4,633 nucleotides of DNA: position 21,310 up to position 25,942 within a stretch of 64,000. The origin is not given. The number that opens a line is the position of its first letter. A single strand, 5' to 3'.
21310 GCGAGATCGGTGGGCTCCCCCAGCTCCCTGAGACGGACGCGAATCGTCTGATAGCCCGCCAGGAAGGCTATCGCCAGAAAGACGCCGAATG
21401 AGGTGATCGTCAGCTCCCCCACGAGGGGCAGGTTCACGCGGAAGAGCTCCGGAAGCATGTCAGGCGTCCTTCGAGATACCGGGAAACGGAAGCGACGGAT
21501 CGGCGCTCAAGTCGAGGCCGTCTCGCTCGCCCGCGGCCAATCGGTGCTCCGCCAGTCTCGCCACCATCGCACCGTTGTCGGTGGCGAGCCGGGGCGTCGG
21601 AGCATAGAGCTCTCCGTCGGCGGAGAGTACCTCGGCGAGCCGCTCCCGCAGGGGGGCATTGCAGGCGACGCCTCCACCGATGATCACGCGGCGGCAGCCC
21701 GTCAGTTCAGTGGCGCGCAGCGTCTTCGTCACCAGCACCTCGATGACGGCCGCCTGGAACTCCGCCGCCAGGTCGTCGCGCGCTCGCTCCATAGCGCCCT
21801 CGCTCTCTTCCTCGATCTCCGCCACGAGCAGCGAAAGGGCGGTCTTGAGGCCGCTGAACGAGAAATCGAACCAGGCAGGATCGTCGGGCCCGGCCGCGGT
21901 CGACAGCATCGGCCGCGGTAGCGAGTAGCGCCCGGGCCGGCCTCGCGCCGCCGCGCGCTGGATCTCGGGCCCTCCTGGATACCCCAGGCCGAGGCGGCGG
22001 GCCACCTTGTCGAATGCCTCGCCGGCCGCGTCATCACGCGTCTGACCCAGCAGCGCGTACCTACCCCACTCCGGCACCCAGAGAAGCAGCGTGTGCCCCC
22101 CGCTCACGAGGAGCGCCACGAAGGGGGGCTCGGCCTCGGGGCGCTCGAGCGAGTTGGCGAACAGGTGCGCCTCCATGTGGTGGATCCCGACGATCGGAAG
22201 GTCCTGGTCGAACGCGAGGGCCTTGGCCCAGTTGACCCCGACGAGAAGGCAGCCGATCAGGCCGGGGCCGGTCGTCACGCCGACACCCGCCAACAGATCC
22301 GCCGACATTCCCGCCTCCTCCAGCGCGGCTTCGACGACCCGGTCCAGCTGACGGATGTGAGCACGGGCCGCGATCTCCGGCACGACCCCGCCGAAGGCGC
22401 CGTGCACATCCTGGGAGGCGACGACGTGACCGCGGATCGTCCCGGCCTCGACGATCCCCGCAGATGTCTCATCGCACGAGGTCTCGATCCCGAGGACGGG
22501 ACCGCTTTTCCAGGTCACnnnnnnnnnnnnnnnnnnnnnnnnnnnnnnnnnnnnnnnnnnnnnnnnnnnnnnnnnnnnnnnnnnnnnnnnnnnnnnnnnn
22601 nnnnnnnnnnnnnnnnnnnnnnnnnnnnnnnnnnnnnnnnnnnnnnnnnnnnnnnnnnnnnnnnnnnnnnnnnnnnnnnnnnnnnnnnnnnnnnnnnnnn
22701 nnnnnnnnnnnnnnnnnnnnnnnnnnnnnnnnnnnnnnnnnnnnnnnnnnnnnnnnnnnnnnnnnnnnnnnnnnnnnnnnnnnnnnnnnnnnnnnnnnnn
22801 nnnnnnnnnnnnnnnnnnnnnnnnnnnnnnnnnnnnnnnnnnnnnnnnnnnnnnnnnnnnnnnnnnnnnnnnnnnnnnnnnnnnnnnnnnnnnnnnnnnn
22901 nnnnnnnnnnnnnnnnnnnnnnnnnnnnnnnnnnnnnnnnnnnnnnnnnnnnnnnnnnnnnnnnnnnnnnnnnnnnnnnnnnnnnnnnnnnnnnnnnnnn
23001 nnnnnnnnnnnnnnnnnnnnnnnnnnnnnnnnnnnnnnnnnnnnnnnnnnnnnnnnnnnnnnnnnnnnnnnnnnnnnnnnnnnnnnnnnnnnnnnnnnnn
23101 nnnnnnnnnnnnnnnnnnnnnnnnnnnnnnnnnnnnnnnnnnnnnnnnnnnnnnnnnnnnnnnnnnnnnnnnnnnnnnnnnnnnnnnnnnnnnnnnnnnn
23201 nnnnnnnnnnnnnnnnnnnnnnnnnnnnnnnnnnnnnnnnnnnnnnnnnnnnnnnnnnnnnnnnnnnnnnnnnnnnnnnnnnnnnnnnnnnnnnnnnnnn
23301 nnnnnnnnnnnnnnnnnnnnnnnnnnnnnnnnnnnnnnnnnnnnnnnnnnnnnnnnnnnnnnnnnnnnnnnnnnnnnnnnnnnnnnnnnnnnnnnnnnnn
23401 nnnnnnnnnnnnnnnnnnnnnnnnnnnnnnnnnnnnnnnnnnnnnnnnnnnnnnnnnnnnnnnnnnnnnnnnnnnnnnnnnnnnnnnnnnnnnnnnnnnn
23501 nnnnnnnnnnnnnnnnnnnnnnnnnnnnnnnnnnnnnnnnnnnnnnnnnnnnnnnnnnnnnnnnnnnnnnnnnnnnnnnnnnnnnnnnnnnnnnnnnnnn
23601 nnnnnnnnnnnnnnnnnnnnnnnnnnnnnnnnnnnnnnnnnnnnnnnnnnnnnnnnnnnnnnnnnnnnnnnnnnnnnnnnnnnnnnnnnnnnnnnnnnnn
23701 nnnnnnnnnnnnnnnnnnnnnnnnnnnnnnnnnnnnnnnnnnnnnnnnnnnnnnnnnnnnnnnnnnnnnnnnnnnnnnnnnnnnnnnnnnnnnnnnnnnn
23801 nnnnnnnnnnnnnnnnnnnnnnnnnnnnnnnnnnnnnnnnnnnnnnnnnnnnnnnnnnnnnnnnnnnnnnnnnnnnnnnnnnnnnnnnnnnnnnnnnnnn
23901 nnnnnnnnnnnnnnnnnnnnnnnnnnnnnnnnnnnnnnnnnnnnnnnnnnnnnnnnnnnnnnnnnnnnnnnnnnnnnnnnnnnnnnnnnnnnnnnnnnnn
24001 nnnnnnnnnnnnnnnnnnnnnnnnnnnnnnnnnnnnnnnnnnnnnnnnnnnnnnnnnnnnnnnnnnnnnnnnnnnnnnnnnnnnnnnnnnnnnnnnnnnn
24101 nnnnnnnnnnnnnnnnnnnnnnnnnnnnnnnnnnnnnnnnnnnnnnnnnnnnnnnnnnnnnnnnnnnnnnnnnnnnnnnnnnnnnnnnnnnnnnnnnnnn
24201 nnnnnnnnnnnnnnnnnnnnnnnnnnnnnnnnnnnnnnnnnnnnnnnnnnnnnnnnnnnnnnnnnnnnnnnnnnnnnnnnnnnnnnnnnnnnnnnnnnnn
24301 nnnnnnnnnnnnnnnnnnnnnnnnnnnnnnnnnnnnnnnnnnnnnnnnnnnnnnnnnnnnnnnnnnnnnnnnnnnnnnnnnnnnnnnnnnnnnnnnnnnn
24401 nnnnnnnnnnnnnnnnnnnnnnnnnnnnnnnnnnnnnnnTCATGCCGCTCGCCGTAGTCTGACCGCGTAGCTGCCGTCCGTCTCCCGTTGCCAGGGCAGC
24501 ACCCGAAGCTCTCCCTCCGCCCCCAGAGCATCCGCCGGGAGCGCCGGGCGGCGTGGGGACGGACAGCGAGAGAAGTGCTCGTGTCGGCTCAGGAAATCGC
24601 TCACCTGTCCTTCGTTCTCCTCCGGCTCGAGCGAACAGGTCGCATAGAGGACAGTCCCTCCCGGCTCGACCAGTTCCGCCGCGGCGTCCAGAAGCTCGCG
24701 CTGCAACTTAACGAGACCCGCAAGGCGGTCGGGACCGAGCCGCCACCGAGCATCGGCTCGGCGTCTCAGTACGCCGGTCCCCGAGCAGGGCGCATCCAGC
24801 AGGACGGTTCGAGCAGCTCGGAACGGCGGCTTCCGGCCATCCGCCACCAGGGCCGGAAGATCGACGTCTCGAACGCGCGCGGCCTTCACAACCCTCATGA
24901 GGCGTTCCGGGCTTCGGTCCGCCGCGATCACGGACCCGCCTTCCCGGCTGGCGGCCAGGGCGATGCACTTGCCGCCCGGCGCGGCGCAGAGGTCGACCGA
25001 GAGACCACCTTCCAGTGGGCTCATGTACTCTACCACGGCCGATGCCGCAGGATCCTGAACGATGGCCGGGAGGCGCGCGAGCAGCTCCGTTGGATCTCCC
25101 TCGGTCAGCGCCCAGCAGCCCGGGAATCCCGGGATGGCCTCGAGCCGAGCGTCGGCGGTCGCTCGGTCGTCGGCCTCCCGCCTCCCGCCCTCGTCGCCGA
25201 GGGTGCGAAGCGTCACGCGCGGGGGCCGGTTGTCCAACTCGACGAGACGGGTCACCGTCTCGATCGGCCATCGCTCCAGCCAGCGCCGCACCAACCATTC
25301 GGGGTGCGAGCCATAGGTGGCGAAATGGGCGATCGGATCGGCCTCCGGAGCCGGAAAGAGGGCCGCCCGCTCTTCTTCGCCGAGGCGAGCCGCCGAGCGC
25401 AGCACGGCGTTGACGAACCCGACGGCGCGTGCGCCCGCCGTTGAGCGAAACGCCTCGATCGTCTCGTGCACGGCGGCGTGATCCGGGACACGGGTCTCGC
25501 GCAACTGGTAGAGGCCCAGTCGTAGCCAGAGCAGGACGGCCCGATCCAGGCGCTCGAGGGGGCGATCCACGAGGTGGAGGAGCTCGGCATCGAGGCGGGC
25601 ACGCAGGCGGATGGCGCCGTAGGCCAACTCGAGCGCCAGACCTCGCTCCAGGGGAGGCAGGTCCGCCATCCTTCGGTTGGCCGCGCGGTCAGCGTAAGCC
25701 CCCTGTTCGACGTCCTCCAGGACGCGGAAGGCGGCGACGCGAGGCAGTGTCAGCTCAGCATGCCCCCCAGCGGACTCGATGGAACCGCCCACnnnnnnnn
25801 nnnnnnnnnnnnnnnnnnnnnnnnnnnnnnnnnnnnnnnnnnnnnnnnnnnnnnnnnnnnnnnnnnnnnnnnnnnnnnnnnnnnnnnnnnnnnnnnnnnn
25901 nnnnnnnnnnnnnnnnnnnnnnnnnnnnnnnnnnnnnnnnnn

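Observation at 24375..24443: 23-nt tandem triplication creates a relay of two 8-codon mini-ORFs, each ATGA-coupled, between rsmB and a standalone PASTA-domain gene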

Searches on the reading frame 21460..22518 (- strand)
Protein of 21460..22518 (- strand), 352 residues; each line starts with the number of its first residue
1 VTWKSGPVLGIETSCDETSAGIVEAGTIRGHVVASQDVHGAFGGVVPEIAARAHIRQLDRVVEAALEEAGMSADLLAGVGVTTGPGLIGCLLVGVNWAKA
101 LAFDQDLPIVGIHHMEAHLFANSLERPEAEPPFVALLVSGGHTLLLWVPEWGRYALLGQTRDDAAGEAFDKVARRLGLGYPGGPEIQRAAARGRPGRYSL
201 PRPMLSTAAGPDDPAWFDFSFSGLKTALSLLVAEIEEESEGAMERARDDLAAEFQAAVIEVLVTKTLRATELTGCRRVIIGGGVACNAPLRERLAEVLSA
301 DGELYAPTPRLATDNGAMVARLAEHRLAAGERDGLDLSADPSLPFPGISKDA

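Call 4: search_protein_families(library=pfam, proteins=[window:21460-22518:-])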
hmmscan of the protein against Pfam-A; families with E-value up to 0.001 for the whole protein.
window:21460-22518:- (352 aa): 2 families
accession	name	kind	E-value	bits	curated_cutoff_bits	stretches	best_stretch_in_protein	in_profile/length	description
PF00814.31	TsaD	-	9.5e-87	291.5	24.8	1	28-320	2-263/264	tRNA N6-adenosine threonylcarbamoyltransferase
PF22521.2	HypF_C_2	-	3.2e-07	30.8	27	1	243-305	162-225/241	Carbamoyltransferase, Kae1-like Domain, second subdomain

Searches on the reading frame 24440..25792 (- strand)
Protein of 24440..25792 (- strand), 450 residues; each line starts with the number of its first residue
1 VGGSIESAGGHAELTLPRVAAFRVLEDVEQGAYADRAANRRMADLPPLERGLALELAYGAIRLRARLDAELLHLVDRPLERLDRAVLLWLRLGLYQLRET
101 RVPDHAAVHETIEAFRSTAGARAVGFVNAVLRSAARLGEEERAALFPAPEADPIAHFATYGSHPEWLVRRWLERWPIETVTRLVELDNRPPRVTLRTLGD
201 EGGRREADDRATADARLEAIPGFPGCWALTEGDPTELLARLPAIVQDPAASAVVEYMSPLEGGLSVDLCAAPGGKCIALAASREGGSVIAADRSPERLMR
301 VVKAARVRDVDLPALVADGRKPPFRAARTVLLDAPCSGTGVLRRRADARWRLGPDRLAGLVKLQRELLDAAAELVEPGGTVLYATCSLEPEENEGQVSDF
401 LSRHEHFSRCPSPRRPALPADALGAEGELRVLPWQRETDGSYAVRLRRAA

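Call 4: search_protein_families(library=pfam, proteins=[window:24440-25792:-])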
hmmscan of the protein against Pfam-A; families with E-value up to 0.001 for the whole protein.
window:24440-25792:- (450 aa): 3 families
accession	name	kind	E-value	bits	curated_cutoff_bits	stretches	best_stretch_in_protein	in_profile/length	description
PF01189.24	Methyltr_RsmB-F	-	4e-42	144.6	27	1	257-446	4-198/199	16S rRNA methyltransferase RsmB/F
PF01029.23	NusB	-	6e-24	85.4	23.1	1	17-136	3-133/133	NusB family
PF22458.1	RsmF-B_ferredox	-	8.9e-07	29.4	27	1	163-196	1-33/74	Methyltr_RsmF/B-like, ferredoxin-like domain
